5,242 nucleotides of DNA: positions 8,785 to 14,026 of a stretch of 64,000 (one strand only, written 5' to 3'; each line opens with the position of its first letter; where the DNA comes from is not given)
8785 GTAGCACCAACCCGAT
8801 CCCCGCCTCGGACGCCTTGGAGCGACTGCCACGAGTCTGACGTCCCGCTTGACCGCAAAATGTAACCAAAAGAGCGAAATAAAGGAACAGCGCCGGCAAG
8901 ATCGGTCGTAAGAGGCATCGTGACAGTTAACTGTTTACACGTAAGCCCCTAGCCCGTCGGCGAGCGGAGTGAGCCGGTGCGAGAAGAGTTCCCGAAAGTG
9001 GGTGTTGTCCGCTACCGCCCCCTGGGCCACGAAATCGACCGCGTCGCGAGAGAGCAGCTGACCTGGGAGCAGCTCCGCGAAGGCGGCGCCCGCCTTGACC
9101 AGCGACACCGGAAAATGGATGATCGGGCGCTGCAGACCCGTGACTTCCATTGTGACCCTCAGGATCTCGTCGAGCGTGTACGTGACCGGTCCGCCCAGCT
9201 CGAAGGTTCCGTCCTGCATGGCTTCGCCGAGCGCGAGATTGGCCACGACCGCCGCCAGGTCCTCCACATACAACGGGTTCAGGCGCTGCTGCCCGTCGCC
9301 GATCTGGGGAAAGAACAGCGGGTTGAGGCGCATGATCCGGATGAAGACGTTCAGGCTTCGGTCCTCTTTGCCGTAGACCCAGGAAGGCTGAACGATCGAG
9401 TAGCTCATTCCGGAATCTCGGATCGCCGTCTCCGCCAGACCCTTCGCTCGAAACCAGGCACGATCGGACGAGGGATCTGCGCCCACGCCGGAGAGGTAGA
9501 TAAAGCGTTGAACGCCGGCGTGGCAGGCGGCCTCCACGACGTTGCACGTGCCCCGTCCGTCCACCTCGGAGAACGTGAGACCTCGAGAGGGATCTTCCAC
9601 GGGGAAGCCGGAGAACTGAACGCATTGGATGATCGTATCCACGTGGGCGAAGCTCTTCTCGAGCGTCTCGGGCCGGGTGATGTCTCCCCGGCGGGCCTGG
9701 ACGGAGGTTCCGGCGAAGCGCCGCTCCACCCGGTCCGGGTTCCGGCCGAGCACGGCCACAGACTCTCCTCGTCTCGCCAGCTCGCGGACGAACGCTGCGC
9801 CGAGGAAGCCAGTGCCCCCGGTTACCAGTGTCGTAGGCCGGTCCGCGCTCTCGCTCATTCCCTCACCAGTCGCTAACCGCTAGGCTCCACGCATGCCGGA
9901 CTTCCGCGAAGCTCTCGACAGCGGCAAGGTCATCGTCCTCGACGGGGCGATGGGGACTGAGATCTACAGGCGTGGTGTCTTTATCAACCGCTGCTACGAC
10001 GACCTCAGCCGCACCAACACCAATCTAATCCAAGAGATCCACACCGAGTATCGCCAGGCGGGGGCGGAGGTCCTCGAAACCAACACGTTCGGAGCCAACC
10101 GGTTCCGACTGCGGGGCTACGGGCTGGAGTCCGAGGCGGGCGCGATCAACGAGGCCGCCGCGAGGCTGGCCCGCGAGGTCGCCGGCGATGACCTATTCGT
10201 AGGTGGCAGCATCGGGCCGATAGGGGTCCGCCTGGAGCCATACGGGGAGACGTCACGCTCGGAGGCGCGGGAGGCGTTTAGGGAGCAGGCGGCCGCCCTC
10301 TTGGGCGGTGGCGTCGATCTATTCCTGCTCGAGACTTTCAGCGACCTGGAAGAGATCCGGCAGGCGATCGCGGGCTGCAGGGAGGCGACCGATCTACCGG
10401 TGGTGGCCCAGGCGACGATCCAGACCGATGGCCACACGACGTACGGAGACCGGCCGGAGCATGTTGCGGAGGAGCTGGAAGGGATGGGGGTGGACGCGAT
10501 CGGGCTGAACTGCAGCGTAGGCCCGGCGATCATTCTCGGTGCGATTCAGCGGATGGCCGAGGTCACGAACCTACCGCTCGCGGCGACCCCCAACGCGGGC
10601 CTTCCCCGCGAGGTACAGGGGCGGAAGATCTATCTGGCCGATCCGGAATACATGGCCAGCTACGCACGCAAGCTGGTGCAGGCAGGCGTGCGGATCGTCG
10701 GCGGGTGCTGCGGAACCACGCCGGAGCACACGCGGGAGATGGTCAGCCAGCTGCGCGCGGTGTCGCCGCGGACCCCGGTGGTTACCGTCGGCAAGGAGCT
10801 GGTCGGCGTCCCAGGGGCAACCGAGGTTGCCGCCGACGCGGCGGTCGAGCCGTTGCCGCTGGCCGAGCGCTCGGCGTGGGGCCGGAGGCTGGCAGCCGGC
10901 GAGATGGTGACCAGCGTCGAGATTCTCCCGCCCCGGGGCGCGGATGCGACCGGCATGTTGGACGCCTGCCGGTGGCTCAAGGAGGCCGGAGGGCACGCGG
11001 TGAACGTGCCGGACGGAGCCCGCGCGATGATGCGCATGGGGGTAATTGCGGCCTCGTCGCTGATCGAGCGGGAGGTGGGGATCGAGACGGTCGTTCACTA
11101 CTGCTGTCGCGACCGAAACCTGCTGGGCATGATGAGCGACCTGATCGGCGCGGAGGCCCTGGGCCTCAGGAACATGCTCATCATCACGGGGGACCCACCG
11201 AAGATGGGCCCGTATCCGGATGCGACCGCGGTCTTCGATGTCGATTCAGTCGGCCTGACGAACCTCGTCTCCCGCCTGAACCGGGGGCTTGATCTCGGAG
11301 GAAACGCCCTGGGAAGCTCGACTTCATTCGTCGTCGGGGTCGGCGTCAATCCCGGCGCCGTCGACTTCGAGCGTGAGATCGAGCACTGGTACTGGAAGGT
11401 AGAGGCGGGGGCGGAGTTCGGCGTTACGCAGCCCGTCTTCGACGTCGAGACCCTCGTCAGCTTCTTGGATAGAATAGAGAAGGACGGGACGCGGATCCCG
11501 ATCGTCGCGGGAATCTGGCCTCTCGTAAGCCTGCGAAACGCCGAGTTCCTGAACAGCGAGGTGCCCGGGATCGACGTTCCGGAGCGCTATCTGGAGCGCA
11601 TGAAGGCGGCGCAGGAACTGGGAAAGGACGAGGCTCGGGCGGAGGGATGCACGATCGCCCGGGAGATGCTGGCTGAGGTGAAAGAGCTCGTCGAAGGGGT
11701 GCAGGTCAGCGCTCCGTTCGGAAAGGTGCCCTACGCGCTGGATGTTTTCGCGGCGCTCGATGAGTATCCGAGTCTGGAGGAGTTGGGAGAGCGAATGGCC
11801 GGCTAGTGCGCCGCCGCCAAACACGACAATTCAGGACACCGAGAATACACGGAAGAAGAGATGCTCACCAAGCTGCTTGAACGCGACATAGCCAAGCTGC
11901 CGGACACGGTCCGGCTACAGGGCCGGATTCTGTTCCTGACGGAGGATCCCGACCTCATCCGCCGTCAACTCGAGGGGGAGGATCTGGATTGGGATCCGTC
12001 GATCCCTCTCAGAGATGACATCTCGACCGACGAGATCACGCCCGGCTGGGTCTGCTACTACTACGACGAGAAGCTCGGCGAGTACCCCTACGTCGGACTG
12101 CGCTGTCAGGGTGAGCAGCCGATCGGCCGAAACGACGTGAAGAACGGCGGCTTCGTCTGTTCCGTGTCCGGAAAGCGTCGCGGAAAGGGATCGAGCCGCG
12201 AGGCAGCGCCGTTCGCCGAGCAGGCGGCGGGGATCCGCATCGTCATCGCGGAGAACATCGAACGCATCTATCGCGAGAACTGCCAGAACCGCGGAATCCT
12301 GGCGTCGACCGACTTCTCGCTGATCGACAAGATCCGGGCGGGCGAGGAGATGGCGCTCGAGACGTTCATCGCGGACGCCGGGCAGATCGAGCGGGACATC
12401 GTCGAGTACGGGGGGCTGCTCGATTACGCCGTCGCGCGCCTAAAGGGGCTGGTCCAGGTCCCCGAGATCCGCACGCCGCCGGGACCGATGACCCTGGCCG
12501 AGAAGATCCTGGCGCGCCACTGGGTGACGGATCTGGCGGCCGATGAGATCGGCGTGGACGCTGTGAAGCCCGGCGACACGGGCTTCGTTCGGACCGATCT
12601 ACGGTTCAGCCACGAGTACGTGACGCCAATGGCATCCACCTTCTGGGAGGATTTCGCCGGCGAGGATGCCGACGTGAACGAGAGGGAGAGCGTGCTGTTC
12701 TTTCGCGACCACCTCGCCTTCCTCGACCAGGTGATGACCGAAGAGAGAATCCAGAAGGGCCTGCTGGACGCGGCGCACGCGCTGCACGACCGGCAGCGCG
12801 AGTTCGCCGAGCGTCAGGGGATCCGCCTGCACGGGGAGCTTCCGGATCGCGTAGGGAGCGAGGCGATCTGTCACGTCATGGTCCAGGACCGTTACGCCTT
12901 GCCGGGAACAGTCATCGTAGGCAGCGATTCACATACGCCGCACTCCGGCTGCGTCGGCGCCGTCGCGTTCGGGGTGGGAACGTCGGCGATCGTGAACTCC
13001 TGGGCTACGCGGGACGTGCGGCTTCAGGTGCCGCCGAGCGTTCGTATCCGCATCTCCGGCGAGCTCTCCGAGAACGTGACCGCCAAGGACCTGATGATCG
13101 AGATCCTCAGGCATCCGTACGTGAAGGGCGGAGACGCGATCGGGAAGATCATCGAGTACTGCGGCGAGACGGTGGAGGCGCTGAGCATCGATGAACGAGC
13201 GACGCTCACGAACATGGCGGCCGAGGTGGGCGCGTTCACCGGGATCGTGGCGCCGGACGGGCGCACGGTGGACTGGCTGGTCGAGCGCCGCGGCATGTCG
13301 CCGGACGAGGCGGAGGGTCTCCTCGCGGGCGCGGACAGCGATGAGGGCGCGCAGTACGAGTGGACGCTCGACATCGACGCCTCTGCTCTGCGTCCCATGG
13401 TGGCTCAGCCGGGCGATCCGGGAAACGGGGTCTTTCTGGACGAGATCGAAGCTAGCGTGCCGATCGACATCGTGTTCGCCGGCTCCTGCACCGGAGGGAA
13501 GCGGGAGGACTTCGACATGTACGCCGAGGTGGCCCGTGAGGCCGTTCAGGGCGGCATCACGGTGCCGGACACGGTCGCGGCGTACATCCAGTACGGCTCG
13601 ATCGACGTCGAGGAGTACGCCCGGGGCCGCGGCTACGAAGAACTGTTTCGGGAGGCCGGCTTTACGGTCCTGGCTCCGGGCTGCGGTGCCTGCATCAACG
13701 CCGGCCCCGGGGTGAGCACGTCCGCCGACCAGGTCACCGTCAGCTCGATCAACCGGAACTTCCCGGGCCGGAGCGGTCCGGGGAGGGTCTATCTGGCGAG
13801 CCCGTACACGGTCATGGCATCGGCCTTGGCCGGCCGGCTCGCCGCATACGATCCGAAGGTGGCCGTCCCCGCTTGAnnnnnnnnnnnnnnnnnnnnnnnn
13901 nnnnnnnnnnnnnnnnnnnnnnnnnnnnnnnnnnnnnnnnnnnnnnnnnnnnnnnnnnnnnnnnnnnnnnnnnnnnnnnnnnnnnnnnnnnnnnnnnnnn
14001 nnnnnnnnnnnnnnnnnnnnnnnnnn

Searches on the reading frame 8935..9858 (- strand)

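Call 56: search_protein_families(library=pfam, proteins=[window:8935-9858:-], max_evalue=0.00001)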
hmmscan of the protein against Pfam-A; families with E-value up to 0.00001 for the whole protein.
window:8935-9858:- (307 aa): 7 families
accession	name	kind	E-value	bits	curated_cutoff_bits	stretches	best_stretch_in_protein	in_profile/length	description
PF13460.12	NAD_binding_10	-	2.2e-22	80.2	27.2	1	14-166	1-151/184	NAD(P)H-binding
PF01370.27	Epimerase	-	1.6e-21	77.3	20.9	1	11-206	2-222/240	NAD dependent epimerase/dehydratase family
PF01073.25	3Beta_HSD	-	7e-17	61.8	22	1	11-126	1-118/280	3-beta hydroxysteroid dehydrogenase/isomerase family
PF05368.20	NmrA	-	1.3e-13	51.7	27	1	9-157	4-145/298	NmrA-like family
PF04321.23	RmlD_sub_bind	-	1.3e-11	44.6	27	0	10-123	3-100/287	RmlD substrate binding domain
PF08659.16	KR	-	4.3e-06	27.2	22.6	1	9-85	2-91/180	KR domain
PF16363.11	GDP_Man_Dehyd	-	5.5e-06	26.5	27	0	11-120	1-125/332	GDP-mannose 4,6 dehydratase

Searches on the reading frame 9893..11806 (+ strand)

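Call 56: search_protein_families(library=pfam, proteins=[window:9893-11806:+], max_evalue=0.00001)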
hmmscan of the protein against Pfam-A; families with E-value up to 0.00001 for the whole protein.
window:9893-11806:+ (637 aa): 2 families
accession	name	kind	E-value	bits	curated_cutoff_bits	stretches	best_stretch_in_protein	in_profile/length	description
PF02574.22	S-methyl_trans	-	2.1e-71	241.6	22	1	14-285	1-281/283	Homocysteine S-methyltransferase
PF02219.23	MTHFR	-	2.2e-33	116.3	24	1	332-596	5-260/287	Methylenetetrahydrofolate reductase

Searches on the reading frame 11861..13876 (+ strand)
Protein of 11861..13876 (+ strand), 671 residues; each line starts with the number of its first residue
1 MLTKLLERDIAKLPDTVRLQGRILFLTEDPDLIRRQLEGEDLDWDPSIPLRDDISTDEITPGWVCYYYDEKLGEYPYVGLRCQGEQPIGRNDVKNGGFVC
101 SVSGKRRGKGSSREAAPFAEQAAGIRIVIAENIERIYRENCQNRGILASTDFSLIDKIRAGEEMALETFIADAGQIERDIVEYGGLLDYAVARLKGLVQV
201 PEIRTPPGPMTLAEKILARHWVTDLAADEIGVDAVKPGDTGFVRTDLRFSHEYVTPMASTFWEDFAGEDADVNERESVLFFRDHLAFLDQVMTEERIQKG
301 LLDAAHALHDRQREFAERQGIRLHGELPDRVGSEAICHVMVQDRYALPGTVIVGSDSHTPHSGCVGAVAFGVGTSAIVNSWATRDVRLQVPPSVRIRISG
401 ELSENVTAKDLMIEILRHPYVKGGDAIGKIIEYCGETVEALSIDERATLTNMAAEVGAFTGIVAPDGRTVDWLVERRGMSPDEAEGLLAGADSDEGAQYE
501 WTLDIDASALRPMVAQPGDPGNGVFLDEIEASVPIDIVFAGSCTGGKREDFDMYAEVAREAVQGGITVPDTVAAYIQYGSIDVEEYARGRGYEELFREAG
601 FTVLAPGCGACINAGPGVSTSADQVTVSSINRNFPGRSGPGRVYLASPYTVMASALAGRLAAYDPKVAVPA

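Call 56: search_protein_families(library=pfam, proteins=[window:11861-13876:+], max_evalue=0.00001)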
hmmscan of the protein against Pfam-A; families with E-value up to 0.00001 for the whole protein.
window:11861-13876:+ (671 aa): 2 families
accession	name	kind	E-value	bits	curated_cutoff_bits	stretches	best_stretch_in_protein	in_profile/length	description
PF00330.25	Aconitase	-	2.8e-93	313.9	28.7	2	238-528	14-305/463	Aconitase family (aconitate hydratase)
PF00694.25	Aconitase_C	-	1.5e-09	38.7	22.8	1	102-147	79-124/131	Aconitase C-terminal domain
